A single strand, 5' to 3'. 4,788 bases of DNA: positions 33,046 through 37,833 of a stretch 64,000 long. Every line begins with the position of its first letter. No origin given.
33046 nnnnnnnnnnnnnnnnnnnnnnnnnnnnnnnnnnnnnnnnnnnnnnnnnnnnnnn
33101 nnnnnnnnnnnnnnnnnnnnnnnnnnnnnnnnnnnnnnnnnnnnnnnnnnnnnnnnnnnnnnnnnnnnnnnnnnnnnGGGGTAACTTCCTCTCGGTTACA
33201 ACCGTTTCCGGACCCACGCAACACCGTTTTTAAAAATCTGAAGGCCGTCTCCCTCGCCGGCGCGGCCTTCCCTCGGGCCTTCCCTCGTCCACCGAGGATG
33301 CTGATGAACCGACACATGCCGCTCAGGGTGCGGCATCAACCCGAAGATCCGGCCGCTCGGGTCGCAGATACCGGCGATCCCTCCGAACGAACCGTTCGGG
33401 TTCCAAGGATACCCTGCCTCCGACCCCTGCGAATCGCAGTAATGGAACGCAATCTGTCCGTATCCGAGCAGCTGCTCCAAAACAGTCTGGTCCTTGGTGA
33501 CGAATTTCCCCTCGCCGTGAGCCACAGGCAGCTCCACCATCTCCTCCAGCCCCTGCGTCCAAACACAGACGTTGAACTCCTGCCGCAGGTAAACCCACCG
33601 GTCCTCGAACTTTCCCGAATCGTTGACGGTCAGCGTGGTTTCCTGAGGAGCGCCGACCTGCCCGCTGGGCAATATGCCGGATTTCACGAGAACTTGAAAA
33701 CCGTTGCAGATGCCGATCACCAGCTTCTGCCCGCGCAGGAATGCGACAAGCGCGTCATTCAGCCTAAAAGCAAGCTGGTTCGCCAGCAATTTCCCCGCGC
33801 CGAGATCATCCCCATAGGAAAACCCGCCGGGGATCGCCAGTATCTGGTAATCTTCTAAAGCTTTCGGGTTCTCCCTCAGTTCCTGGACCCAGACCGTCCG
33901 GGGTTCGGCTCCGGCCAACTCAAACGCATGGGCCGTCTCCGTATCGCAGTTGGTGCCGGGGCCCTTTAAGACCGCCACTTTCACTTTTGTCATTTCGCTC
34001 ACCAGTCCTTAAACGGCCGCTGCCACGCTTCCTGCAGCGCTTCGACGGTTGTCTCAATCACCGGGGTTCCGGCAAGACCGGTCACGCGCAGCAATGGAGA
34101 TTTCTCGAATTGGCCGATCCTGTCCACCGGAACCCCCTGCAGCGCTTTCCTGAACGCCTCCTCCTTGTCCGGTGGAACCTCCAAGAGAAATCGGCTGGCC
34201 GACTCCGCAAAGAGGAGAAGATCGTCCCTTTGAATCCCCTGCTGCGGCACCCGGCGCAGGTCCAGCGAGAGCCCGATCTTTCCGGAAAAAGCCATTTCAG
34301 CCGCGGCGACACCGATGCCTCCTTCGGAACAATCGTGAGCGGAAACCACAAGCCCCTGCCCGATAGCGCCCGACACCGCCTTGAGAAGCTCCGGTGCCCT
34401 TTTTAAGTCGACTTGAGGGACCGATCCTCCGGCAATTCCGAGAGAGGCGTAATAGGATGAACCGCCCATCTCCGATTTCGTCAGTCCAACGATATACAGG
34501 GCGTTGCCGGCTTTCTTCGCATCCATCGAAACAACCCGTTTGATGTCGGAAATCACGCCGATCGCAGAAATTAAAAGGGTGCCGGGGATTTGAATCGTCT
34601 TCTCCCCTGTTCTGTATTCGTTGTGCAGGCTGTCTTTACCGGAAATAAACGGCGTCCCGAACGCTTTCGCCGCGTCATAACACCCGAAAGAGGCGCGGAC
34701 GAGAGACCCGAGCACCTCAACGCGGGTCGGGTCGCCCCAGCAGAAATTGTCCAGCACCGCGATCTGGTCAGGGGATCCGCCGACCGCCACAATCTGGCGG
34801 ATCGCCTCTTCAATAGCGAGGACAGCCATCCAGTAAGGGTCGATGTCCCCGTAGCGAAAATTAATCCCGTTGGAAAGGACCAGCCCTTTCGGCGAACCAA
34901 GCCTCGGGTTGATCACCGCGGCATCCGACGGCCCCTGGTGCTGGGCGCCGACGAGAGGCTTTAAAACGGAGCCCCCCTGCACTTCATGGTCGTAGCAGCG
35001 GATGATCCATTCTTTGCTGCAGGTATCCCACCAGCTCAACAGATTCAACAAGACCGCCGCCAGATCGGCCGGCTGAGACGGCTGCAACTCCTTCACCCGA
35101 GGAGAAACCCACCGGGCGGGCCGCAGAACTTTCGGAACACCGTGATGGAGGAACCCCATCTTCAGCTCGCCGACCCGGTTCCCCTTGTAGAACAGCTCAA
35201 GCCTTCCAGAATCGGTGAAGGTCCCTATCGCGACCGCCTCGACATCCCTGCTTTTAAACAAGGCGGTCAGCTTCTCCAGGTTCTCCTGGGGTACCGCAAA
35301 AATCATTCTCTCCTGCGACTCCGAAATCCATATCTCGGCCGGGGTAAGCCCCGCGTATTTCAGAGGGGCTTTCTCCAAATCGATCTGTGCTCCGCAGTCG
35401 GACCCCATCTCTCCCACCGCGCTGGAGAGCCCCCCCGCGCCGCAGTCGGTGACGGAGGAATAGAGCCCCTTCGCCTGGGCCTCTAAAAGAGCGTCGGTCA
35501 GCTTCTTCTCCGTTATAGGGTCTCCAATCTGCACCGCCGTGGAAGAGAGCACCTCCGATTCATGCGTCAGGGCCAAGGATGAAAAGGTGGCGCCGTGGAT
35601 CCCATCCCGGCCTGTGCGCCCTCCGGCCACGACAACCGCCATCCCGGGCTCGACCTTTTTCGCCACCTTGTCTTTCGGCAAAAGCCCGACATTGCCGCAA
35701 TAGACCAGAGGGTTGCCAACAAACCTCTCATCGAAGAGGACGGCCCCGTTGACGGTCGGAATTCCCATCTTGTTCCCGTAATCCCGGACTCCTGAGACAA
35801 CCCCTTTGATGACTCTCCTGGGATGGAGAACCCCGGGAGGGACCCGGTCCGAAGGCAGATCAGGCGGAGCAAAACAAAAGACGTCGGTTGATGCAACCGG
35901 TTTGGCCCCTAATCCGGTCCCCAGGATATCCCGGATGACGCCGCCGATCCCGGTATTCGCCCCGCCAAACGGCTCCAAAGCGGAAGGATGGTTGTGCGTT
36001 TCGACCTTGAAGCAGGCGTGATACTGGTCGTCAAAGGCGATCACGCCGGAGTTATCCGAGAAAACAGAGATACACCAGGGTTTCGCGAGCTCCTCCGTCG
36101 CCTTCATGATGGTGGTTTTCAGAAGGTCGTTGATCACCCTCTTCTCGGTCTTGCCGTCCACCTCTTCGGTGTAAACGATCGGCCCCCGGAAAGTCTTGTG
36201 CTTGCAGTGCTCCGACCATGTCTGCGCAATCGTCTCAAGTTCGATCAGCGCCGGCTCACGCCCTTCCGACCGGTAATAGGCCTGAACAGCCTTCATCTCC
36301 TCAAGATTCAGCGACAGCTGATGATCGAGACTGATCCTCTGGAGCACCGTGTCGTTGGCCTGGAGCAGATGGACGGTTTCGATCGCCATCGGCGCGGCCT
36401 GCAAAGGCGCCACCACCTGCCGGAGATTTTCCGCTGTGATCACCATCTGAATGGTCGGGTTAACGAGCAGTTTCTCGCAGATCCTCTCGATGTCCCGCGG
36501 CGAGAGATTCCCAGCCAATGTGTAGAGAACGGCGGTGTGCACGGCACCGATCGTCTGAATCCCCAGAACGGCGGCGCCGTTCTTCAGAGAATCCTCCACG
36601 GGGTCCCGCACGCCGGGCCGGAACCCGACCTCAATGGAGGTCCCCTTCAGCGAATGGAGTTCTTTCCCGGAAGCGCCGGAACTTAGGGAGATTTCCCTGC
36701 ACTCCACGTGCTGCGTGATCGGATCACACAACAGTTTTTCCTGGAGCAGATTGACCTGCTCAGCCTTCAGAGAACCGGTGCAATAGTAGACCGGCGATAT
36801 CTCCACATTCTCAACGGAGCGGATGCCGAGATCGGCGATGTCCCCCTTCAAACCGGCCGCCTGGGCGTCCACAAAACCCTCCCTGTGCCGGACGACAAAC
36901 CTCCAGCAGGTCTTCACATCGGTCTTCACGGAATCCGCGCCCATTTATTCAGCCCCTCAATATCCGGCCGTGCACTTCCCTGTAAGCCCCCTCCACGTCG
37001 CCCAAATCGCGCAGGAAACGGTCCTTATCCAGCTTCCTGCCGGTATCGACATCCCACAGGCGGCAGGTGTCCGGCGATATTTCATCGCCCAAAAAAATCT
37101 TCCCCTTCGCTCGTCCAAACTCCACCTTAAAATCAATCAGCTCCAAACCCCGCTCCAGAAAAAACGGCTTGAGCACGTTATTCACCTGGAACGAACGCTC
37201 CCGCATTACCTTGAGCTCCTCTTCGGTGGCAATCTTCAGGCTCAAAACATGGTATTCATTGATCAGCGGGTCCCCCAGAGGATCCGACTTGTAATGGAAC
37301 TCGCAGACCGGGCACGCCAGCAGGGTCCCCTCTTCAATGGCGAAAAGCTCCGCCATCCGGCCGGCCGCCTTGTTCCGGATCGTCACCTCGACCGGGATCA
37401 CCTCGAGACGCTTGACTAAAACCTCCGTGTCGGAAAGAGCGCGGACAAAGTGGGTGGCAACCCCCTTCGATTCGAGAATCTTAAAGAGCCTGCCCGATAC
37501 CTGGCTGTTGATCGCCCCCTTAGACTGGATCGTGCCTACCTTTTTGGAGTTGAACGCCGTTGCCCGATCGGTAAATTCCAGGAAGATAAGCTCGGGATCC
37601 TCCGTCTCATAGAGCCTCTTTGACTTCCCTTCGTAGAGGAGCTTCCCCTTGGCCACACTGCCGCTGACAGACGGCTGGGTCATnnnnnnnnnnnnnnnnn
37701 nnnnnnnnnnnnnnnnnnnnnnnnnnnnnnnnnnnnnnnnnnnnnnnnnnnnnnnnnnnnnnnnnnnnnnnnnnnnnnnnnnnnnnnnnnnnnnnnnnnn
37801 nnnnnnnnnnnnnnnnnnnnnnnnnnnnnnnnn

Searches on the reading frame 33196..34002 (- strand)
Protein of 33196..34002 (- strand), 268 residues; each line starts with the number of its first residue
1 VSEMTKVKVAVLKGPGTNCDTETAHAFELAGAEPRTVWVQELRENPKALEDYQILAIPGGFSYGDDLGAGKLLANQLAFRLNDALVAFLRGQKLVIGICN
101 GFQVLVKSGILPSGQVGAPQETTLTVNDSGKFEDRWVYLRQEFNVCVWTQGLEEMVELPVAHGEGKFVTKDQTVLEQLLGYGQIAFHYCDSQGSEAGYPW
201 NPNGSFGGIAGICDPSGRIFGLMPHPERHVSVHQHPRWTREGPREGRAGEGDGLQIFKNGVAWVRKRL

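Call 80: search_protein_families(library=pfam, proteins=[window:33196-34002:-], max_evalue=0.00001)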
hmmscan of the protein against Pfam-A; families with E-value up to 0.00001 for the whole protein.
window:33196-34002:- (268 aa): 1 family
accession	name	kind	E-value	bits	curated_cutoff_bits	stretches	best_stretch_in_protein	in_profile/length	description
PF13507.12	GATase_5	-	4.7e-83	278.7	27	1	6-264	1-260/260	CobB/CobQ-like glutamine amidotransferase domain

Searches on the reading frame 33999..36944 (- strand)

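Call 80: search_protein_families(library=pfam, proteins=[window:33999-36944:-], max_evalue=0.00001)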
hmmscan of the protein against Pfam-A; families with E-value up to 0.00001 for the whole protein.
window:33999-36944:- (981 aa): 4 families
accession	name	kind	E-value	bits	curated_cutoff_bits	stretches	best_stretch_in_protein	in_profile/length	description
PF02769.27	AIRS_C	-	2.5e-57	193.8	23.1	2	432-587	1-156/156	AIR synthase related protein, C-terminal domain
PF00586.29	AIRS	-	6.7e-29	101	24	2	297-421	2-111/112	AIR synthase related protein, N-terminal domain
PF18072.6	FGAR-AT_linker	-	2.3e-16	60.5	26.6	1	201-250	1-50/50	Formylglycinamide ribonucleotide amidotransferase linker domain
PF02700.19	PurS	-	9.2e-10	39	22.2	0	103-166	3-71/77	Phosphoribosylformylglycinamidine (FGAM) synthase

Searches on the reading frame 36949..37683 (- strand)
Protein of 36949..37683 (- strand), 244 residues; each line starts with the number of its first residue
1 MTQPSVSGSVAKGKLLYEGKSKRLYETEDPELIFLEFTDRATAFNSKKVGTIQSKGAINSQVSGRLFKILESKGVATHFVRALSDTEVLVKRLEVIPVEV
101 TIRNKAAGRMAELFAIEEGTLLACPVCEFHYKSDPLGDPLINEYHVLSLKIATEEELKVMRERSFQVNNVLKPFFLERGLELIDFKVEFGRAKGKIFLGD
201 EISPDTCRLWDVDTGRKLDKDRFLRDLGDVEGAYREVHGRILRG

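Call 80: search_protein_families(library=pfam, proteins=[window:36949-37683:-], max_evalue=0.00001)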
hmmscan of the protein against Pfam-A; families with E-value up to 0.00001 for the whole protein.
window:36949-37683:- (244 aa): 1 family
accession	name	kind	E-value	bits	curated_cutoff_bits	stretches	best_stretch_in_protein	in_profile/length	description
PF01259.24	SAICAR_synt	-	1.9e-75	254.1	20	1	15-240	1-232/233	SAICAR synthetase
